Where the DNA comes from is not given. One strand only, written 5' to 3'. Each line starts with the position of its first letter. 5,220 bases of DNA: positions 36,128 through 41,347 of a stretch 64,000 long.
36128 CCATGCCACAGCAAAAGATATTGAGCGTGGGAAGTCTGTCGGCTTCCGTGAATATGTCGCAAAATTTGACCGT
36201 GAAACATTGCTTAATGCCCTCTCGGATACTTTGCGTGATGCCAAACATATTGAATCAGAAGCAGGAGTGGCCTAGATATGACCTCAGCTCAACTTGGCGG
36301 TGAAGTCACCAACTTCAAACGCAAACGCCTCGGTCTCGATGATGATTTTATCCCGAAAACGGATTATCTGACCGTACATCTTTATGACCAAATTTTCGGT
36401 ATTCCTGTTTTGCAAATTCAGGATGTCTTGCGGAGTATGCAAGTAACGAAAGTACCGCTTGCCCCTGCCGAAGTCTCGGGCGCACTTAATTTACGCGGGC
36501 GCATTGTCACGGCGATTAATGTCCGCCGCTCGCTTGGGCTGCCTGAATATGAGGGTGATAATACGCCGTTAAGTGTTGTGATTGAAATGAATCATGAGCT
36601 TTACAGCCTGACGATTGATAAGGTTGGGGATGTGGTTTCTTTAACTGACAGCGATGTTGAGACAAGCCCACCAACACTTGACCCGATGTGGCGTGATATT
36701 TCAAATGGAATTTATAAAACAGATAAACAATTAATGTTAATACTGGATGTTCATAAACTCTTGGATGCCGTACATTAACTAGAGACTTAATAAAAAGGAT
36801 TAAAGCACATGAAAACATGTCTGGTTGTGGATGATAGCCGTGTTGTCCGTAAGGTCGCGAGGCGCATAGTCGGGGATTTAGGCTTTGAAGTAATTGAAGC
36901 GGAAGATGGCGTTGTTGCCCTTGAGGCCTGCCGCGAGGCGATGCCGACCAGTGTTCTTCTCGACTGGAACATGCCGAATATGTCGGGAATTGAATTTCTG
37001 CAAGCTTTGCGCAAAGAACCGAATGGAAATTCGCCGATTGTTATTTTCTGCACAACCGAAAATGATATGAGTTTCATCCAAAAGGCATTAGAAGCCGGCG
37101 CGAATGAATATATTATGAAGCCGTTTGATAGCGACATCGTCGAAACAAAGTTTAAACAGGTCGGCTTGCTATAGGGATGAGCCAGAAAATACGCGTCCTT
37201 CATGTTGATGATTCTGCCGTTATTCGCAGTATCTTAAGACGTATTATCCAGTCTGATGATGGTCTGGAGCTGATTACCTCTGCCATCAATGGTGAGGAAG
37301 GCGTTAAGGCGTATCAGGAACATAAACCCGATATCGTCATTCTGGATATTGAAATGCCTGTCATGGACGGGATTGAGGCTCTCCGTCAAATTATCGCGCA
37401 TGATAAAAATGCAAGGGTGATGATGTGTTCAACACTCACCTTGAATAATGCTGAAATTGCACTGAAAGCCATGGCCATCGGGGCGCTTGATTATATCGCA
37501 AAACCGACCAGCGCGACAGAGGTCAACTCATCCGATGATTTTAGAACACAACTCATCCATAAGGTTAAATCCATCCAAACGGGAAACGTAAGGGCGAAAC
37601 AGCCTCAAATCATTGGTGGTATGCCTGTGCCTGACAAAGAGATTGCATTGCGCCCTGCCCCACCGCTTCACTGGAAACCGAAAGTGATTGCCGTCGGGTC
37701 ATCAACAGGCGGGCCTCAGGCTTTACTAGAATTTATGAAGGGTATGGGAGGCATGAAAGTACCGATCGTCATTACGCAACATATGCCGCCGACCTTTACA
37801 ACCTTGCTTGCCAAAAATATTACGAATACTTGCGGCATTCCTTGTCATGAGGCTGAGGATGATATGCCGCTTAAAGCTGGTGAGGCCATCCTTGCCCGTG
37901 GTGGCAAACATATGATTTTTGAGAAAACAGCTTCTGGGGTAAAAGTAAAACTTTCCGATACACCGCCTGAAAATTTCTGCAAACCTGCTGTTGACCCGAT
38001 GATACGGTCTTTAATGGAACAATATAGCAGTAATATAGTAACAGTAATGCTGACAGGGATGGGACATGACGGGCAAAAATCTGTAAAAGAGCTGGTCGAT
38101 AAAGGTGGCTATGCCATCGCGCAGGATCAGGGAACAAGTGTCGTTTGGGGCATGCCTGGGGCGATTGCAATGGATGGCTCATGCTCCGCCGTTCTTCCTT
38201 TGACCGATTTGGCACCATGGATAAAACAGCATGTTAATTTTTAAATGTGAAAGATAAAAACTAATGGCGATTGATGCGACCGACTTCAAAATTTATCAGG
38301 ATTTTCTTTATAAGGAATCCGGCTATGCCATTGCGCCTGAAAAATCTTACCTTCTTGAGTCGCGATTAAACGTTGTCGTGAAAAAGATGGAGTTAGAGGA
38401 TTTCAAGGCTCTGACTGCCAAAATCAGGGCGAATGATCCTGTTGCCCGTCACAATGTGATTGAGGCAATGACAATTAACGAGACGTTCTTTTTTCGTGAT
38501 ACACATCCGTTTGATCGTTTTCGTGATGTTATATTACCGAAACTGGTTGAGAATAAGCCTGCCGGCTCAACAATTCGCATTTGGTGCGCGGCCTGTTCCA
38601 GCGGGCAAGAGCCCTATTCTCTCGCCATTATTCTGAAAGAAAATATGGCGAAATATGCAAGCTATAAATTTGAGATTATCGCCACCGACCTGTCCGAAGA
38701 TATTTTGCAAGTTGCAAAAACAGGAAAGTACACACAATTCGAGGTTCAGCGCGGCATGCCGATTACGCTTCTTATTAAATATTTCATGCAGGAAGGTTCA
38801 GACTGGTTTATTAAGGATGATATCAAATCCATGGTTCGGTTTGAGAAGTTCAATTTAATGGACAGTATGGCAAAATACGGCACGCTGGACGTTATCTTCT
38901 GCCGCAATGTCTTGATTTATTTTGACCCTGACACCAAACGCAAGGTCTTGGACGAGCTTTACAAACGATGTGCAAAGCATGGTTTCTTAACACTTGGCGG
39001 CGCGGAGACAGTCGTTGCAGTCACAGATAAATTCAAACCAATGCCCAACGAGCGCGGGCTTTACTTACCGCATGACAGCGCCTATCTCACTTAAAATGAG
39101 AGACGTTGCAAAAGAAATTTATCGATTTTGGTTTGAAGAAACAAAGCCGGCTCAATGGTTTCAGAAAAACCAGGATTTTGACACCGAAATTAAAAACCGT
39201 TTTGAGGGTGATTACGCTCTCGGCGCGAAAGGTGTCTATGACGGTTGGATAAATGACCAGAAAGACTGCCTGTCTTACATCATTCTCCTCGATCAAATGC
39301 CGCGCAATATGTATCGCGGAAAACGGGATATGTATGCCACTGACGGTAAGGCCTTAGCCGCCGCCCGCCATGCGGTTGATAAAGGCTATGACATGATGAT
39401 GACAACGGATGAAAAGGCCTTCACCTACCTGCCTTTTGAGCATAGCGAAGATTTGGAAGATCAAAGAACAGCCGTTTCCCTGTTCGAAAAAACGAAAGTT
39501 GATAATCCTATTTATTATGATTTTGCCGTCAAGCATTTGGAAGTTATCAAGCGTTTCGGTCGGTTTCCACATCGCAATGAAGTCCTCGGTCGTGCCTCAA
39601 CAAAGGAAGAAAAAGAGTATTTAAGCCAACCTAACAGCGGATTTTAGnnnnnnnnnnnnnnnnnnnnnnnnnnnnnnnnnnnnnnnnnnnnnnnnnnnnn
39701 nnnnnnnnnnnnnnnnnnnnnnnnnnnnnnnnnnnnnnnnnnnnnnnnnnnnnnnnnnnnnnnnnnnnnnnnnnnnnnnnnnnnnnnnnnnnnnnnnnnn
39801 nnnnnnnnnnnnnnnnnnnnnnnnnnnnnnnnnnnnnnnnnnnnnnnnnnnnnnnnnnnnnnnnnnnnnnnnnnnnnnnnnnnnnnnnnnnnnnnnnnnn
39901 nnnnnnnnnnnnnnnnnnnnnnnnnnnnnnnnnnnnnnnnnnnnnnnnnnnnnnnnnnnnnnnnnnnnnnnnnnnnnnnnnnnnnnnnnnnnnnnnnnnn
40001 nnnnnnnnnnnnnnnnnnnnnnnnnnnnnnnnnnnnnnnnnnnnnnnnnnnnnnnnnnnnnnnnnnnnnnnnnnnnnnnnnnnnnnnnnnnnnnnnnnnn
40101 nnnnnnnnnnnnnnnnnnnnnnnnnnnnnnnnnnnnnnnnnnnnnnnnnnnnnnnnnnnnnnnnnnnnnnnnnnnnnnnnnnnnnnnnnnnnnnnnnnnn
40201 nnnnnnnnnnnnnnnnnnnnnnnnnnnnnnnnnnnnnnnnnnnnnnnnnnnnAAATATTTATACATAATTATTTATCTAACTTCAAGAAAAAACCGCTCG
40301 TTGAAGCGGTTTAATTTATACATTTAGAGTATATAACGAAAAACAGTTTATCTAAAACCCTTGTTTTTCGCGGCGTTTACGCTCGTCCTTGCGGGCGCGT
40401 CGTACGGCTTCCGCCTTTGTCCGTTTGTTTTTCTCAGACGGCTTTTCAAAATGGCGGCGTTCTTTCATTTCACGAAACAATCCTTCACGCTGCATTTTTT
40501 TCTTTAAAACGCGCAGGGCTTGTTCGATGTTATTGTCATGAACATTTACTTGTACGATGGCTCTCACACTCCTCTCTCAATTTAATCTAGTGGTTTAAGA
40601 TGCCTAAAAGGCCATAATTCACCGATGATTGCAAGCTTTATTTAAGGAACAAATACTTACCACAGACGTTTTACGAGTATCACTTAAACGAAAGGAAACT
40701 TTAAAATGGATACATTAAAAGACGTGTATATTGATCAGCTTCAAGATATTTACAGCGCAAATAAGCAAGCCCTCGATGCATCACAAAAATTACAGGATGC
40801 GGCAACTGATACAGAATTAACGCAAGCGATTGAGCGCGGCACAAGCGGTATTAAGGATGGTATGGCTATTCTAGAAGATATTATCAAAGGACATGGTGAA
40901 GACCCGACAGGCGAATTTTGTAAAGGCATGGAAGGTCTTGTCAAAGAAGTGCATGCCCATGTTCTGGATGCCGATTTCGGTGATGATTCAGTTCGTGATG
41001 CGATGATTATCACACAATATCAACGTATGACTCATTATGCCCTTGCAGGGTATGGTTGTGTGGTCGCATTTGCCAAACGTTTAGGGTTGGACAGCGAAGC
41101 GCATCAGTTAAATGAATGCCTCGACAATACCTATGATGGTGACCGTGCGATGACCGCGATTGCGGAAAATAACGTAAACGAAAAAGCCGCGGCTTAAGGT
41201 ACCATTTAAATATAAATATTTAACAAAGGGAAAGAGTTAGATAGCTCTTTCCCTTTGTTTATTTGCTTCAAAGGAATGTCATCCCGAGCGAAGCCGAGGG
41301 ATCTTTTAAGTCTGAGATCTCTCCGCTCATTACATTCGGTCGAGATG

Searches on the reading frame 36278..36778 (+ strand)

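Call 93: search_protein_families(library=pfam, proteins=[window:36278-36778:+], max_evalue=0.0001)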
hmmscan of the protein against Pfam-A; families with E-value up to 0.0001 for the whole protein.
window:36278-36778:+ (166 aa): 1 family
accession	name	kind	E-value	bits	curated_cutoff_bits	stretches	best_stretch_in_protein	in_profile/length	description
PF01584.24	CheW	-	3.4e-27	95.2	23.5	1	30-164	2-136/138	CheW-like domain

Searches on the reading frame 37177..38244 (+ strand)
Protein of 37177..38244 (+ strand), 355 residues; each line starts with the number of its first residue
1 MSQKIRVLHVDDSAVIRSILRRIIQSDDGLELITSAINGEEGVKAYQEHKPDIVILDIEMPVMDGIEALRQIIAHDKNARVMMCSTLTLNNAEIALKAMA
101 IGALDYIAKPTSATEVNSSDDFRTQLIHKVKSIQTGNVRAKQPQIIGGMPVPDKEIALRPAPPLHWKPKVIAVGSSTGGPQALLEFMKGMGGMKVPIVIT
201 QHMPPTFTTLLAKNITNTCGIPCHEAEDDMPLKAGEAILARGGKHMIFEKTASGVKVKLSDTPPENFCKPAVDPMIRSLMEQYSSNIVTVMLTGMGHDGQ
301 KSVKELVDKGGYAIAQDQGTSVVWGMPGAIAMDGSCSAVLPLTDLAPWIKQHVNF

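Call 93: search_protein_families(library=pfam, proteins=[window:37177-38244:+], max_evalue=0.0001)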
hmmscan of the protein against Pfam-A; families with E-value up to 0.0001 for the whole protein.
window:37177-38244:+ (355 aa): 2 families
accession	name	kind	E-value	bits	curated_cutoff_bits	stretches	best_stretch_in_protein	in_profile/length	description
PF01339.22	CheB_methylest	-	4e-53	180.1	24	1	171-348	1-173/174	CheB methylesterase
PF00072.30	Response_reg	-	4.6e-24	85.2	30.2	1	7-115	1-105/111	Response regulator receiver domain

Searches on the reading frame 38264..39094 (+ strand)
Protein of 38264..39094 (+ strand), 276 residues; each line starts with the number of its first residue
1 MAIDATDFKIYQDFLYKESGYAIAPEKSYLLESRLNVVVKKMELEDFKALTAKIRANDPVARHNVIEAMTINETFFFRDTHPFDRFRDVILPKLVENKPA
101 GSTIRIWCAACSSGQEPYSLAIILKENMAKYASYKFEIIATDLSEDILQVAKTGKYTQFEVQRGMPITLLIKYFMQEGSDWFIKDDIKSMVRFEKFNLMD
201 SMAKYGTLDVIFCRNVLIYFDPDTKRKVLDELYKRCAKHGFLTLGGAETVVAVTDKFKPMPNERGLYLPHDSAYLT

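Call 93: search_protein_families(library=pfam, proteins=[window:38264-39094:+], max_evalue=0.0001)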
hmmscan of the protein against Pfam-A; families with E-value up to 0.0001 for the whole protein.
window:38264-39094:+ (276 aa): 2 families
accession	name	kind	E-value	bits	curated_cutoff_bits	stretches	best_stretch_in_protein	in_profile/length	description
PF01739.24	CheR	-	8.5e-61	205.2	27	1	72-263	1-192/195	CheR methyltransferase, SAM binding domain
PF03705.20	CheR_N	-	6.9e-06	26.1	27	1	7-57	2-52/53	CheR methyltransferase, all-alpha domain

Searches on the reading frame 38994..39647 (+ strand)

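Call 93: search_protein_families(library=pfam, proteins=[window:38994-39647:+], max_evalue=0.0001)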
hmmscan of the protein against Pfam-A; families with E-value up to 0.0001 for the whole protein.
window:38994-39647:+ (217 aa): 1 family
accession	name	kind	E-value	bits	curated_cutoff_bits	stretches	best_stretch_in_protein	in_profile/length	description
PF06041.17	DUF924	-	3.1e-62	210.3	27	1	42-213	1-179/180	Bacterial protein of unknown function (DUF924)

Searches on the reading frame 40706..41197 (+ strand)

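Call 94: search_protein_families(library=pfam, proteins=[window:40706-41197:+], max_evalue=0.0001)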
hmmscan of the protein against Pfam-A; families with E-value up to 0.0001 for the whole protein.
window:40706-41197:+ (163 aa): 1 family
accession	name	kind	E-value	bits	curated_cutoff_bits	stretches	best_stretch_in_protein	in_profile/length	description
PF05974.18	DUF892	-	8.8e-50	169.3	23.7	1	3-162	1-159/159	Domain of unknown function (DUF892)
